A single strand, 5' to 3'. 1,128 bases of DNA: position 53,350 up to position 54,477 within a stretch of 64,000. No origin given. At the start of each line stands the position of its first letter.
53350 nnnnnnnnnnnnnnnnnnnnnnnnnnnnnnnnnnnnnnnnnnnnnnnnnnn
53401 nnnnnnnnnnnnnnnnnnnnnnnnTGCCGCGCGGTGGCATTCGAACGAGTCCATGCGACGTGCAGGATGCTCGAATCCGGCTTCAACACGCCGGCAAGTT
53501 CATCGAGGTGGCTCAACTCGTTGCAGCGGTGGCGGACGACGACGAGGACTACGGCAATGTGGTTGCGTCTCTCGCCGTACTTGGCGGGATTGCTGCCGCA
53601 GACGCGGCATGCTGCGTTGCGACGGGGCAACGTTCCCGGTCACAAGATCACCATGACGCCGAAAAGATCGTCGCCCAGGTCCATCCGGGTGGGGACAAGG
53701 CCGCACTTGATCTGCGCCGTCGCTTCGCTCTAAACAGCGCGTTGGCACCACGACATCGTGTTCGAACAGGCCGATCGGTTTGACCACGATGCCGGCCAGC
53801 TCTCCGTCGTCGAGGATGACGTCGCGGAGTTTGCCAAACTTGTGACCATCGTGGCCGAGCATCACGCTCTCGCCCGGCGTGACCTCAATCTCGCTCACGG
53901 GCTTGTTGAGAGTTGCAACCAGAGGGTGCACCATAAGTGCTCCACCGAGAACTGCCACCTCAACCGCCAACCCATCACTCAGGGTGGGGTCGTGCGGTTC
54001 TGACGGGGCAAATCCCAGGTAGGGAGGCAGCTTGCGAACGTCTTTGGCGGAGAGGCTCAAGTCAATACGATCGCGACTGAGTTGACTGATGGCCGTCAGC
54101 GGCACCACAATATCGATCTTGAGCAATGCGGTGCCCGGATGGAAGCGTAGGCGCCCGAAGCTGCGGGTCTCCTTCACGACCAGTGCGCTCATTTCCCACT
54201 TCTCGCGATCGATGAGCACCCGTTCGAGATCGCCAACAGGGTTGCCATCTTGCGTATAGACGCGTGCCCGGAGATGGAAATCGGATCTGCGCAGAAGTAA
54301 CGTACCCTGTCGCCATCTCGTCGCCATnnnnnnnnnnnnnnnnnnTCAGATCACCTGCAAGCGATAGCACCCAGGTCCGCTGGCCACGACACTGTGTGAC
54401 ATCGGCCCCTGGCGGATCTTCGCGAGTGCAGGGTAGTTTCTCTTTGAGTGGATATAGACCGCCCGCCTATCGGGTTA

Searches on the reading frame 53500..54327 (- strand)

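Call 90: search_protein_families(library=pfam, proteins=[window:53500-54327:-], max_evalue=0.001)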
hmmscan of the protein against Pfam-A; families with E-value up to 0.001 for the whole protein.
window:53500-54327:- (275 aa): 1 family
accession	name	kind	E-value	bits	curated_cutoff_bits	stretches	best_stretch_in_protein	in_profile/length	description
PF05239.21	PRC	-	2.5e-08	34.2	21.2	0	159-208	17-69/78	PRC-barrel domain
